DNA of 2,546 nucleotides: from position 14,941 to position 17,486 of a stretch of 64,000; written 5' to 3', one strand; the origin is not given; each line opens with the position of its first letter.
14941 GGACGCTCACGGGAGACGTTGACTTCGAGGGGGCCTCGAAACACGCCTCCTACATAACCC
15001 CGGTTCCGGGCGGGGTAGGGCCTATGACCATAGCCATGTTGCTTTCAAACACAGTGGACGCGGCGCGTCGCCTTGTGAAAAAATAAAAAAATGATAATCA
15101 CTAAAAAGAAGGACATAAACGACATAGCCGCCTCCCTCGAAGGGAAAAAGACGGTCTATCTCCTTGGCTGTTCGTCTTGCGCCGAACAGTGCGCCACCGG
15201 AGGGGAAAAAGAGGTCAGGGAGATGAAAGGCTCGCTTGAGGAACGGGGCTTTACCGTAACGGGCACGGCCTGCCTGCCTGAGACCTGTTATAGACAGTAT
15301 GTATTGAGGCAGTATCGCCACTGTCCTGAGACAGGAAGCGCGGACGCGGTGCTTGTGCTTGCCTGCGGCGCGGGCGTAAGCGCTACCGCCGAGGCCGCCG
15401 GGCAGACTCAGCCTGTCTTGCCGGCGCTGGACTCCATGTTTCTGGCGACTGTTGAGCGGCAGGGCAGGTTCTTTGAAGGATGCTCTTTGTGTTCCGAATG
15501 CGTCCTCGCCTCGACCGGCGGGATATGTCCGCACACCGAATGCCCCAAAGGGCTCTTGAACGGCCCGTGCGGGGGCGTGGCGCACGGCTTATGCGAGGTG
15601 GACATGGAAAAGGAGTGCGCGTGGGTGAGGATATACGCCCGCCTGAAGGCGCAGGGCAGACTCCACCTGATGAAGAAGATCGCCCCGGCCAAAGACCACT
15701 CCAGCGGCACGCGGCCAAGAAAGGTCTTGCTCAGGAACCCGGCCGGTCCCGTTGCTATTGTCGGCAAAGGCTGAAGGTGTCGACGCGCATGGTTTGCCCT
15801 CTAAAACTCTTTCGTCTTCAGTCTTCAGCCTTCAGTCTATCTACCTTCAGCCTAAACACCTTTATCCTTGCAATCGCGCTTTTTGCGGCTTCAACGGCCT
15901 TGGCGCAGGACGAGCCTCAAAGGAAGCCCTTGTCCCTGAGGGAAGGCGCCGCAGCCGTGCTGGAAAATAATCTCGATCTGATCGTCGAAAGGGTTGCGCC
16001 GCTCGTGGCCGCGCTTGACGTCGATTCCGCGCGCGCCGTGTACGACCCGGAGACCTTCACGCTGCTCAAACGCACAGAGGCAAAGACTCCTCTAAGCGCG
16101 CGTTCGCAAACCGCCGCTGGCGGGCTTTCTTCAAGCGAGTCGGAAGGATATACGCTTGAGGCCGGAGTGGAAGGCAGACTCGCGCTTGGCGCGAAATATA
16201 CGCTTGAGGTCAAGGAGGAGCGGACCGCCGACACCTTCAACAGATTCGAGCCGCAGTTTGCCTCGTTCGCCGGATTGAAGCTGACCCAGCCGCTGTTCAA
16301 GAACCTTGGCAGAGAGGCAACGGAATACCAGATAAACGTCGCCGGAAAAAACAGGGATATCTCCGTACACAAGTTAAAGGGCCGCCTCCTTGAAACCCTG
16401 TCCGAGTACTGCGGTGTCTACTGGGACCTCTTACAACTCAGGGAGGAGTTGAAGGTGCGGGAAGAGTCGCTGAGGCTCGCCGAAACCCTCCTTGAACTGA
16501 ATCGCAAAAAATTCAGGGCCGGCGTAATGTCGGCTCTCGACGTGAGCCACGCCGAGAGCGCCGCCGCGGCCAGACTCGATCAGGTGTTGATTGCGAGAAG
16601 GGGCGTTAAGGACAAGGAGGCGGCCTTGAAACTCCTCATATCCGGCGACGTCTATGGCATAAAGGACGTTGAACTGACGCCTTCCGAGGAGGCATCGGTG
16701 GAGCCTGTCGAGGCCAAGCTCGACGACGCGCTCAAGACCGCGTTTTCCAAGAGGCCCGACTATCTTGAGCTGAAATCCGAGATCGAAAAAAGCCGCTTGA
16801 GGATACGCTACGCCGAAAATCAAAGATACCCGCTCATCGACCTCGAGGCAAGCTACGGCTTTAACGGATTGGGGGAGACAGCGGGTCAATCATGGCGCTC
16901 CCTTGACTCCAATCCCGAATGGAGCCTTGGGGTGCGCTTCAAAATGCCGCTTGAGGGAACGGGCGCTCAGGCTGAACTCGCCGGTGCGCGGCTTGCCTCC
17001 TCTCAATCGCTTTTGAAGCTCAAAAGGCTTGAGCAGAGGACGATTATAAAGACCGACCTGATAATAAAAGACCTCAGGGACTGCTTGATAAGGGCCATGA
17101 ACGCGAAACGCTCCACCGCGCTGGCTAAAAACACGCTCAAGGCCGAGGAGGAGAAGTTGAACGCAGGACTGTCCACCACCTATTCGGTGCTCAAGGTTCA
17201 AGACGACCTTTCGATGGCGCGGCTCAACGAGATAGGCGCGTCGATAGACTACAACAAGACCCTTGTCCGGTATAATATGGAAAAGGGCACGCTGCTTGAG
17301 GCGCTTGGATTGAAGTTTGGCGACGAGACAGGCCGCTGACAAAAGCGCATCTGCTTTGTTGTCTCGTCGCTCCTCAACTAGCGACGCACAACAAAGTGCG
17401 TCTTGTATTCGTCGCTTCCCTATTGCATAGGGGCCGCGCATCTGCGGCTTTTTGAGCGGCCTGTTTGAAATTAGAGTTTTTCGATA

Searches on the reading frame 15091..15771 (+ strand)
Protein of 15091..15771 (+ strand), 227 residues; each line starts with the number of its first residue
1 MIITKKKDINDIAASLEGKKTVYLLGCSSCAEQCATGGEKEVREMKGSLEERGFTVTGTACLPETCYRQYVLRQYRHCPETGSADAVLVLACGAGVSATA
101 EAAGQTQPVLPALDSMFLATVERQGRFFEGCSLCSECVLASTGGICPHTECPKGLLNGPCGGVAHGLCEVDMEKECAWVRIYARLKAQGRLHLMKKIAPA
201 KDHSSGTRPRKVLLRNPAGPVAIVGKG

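Call 63: search_protein_families(library=pfam, proteins=[window:15091-15771:+], max_evalue=0.00001)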
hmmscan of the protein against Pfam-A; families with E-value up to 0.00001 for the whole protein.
window:15091-15771:+ (227 aa): 1 family
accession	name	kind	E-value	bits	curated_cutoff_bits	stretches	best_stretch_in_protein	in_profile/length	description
PF12225.13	DUF5981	-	4.9e-33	113.1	23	1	111-203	2-94/95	Methylene-tetrahydrofolate reductase C terminal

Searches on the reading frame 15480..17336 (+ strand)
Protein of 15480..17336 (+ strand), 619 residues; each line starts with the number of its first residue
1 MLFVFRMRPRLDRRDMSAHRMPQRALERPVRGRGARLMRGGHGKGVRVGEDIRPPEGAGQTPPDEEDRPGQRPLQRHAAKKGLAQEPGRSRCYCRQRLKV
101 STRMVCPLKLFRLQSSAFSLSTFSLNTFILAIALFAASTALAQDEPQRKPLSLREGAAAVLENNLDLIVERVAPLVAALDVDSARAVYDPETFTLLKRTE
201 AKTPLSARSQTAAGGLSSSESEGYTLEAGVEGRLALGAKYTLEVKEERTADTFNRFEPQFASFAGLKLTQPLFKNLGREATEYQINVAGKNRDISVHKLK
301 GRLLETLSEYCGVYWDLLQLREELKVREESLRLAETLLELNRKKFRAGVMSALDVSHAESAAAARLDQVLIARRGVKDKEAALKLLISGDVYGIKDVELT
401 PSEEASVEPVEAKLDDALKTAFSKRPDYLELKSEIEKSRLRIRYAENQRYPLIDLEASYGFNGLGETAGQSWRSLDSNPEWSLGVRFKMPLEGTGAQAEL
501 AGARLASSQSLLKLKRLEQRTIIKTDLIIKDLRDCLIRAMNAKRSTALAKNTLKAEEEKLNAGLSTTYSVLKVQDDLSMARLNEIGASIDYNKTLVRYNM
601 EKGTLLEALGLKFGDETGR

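Call 63: search_protein_families(library=pfam, proteins=[window:15480-17336:+], max_evalue=0.00001)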
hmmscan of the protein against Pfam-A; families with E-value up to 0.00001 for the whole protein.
window:15480-17336:+ (619 aa): 1 family
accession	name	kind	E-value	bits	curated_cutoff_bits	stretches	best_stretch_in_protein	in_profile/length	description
PF02321.23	OEP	-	1.3e-32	113.6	22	2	414-600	1-184/187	Outer membrane efflux protein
